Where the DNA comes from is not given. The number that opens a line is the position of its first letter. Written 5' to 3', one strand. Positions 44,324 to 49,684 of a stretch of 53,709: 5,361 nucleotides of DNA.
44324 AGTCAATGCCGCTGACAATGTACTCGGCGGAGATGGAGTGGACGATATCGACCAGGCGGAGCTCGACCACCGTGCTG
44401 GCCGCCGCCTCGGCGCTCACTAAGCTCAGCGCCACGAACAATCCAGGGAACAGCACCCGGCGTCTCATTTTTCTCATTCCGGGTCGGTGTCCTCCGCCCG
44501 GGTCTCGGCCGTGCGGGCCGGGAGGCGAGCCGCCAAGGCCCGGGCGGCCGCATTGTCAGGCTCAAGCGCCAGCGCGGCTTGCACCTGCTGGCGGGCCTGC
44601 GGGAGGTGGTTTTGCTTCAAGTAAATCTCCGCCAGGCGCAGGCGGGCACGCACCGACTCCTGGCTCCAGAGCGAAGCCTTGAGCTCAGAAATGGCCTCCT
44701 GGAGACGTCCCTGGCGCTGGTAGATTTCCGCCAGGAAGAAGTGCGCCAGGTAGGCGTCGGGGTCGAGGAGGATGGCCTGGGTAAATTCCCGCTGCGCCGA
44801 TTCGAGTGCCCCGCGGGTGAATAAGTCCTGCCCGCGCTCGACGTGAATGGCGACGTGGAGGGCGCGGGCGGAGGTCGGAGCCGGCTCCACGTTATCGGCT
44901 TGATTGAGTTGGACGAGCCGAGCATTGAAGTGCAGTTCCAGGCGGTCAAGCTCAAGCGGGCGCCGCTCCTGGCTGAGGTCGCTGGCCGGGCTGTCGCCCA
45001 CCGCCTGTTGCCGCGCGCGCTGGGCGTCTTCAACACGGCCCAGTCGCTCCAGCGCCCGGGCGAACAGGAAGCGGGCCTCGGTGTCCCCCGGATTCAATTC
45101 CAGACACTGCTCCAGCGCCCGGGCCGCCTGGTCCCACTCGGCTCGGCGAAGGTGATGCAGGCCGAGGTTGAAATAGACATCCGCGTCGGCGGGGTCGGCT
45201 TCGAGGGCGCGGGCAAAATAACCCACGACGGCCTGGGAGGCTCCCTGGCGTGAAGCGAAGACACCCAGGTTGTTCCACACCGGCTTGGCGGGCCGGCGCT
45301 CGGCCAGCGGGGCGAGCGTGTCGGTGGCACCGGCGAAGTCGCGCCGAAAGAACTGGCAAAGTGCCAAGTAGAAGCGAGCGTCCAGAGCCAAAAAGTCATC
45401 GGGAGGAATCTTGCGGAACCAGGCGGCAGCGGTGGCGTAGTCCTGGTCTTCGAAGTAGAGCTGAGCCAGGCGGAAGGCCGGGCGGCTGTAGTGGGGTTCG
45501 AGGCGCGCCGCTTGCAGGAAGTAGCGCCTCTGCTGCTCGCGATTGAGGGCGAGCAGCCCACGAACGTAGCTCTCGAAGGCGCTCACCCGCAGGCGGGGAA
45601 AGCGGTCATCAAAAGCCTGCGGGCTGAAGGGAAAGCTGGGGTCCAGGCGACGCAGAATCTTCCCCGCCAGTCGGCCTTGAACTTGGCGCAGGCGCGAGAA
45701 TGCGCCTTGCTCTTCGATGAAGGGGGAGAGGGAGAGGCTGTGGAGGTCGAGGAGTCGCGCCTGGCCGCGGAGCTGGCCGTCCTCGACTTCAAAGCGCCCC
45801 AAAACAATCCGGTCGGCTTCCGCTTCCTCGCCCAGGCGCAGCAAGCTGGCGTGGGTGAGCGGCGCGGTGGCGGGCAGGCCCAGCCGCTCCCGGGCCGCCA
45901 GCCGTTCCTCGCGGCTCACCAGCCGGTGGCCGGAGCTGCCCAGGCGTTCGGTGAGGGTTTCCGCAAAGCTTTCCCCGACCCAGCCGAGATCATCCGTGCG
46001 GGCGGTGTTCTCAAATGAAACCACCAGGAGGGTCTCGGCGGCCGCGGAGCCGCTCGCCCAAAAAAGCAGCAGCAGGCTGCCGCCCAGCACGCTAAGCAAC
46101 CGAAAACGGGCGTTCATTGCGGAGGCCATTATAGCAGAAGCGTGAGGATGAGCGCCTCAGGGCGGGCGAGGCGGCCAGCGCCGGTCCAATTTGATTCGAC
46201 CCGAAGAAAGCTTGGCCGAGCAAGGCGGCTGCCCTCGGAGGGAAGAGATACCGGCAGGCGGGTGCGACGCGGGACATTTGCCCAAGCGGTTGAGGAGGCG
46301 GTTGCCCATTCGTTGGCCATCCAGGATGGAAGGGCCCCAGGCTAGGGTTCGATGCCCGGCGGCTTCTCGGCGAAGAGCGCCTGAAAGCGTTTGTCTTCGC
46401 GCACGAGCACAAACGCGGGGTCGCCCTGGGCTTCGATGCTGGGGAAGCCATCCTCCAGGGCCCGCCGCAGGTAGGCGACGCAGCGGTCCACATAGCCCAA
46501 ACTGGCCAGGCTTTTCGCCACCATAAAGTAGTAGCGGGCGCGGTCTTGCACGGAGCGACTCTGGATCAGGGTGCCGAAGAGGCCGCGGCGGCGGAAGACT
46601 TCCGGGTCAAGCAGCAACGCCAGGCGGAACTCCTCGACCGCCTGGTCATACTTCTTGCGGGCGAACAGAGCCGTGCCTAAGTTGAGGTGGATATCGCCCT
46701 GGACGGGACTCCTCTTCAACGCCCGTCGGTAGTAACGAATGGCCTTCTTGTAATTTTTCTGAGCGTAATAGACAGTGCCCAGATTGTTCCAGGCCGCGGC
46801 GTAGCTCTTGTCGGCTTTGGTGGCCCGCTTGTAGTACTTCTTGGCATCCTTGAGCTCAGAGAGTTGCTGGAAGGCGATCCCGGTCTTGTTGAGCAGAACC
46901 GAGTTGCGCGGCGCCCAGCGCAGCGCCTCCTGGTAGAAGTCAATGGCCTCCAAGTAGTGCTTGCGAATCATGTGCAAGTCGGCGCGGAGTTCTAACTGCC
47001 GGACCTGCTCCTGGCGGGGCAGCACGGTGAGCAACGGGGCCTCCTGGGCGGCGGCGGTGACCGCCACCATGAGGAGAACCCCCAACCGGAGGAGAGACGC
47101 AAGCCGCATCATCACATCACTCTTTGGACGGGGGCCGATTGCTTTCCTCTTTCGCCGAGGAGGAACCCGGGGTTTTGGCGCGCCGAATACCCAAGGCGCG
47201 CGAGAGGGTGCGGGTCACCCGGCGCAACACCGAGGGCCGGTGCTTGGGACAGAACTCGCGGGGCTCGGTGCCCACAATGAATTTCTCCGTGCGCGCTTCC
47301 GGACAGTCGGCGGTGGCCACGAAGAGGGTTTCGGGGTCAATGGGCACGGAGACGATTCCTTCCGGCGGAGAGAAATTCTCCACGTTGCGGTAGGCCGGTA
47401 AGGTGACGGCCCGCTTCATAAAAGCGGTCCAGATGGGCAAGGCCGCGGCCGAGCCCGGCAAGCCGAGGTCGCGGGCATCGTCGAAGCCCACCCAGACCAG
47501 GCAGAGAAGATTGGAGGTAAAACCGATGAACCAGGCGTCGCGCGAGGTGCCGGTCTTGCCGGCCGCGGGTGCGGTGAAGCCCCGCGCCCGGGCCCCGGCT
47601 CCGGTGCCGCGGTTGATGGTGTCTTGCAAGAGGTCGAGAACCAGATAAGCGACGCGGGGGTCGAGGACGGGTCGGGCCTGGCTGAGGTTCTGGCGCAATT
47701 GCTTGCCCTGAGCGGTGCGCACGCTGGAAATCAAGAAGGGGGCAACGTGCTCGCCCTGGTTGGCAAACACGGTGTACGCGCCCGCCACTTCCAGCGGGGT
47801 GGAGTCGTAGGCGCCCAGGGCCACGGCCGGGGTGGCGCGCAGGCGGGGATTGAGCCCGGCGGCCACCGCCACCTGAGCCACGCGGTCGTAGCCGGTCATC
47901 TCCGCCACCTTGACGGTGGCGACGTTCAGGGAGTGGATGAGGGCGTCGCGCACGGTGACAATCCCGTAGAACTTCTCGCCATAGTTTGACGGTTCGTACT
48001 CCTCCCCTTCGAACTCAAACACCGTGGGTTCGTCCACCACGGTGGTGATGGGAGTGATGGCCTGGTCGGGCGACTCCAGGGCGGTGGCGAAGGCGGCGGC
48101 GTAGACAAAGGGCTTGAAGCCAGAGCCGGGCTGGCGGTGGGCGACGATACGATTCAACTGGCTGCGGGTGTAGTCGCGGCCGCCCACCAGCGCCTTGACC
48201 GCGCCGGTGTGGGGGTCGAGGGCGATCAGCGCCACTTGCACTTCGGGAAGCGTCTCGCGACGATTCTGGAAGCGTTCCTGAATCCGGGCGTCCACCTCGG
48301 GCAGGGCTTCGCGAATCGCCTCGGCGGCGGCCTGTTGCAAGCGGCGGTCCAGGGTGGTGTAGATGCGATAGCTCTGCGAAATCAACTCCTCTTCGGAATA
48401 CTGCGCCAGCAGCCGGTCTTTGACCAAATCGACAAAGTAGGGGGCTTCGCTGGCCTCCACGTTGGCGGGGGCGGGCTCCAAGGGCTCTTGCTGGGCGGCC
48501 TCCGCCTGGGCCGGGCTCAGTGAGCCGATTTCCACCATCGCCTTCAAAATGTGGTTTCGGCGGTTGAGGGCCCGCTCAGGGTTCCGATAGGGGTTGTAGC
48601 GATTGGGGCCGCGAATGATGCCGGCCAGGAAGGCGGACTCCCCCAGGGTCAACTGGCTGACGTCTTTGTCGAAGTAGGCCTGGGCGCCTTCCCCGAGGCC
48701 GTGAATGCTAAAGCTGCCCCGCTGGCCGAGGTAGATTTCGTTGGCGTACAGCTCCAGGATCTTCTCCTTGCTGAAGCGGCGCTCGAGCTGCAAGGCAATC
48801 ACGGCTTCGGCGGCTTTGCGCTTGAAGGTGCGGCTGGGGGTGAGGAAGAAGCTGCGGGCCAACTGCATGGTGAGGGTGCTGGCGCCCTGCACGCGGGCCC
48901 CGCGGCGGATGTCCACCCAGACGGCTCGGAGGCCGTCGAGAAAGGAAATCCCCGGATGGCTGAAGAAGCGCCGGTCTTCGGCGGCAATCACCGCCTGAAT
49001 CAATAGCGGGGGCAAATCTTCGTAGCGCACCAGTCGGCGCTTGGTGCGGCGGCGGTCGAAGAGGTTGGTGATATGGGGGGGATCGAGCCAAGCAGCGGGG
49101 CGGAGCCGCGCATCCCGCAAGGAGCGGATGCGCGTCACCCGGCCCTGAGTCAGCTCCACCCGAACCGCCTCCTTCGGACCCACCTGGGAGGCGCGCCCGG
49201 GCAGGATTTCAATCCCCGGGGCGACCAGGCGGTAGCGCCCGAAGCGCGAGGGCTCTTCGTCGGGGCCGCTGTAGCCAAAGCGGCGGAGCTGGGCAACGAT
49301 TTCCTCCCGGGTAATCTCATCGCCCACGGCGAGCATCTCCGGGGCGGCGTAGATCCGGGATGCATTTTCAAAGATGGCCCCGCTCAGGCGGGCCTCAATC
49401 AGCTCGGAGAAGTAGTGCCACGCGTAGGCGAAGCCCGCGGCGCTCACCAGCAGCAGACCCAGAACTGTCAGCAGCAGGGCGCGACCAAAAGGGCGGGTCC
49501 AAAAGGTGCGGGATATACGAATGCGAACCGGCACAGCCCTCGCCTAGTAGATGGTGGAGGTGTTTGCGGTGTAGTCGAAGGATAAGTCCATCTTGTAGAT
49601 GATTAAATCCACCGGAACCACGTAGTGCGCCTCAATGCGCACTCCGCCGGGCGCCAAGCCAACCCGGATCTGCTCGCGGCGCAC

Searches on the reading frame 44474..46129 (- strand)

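Call 71: search_protein_families(library=pfam, proteins=[window:44474-46129:-], max_evalue=0.001)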
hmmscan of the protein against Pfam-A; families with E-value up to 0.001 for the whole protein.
window:44474-46129:- (551 aa): 17 families
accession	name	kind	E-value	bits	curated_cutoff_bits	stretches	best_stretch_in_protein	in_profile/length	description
PF14559.12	TPR_19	-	1.2e-27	96.4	25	3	331-372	6-47/68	Tetratricopeptide repeat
PF07719.23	TPR_2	-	1.7e-25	87.4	27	1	316-349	1-34/34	Tetratricopeptide repeat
PF13432.12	TPR_16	-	4.4e-22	78.6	32.7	2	431-485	2-56/65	Tetratricopeptide repeat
PF13431.12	TPR_17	-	4e-21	73.9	24.4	1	339-370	2-33/34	Tetratricopeptide repeat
PF00515.34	TPR_1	-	6.2e-18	64.2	27.8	1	316-348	1-33/34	Tetratricopeptide repeat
PF13181.12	TPR_8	-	3.1e-16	58.5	25.7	0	462-486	3-27/34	Tetratricopeptide repeat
PF12895.13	ANAPC3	-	6.5e-16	58.8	27.2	1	304-370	11-76/82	Anaphase-promoting complex, cyclosome, subunit 3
PF13414.12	TPR_11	-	5.7e-13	48.8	26.8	1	433-474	1-42/42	TPR repeat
PF13428.12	TPR_14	-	6.1e-13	48.5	23.5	1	322-358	7-43/44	Tetratricopeptide repeat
PF13176.12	TPR_7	-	4.5e-11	42.3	27.9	0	319-350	2-33/36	Tetratricopeptide repeat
PF13174.12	TPR_6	-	8.1e-09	36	26.3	0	317-348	1-32/33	Tetratricopeptide repeat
PF13424.12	TPR_12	-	8.8e-08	32.7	30.1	0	285-345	6-74/77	Tetratricopeptide repeat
PF25064.1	ARM_TT21_5th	-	1.3e-07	32.4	27.8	0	437-486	12-61/117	TT21 fifth ARM repeats domain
PF23914.1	TPR_CcmH_CycH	-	1.7e-06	28.4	42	1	308-374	42-108/158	Cytochrome c-type biogenesis protein H TPR domain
PF24575.1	TPR_Slam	-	2.7e-05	25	35.2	0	456-515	43-103/104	Surface lipoprotein assembly modifier, N-terminal TPR repeats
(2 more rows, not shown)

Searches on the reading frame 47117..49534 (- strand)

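Call 71: search_protein_families(library=pfam, proteins=[window:47117-49534:-], max_evalue=0.001)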
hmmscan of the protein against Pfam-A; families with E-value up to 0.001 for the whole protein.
window:47117-49534:- (805 aa): 3 families
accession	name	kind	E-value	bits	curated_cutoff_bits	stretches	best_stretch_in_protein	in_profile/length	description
PF00912.28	Transgly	-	1.9e-61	207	27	1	161-333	9-177/178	Transglycosylase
PF00905.27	Transpeptidase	-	2.3e-23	83.3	22.1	1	436-667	3-245/299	Penicillin binding protein transpeptidase domain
PF17757.6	UvrB_inter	-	0.00015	22.2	22.9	1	68-140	3-70/91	UvrB interaction domain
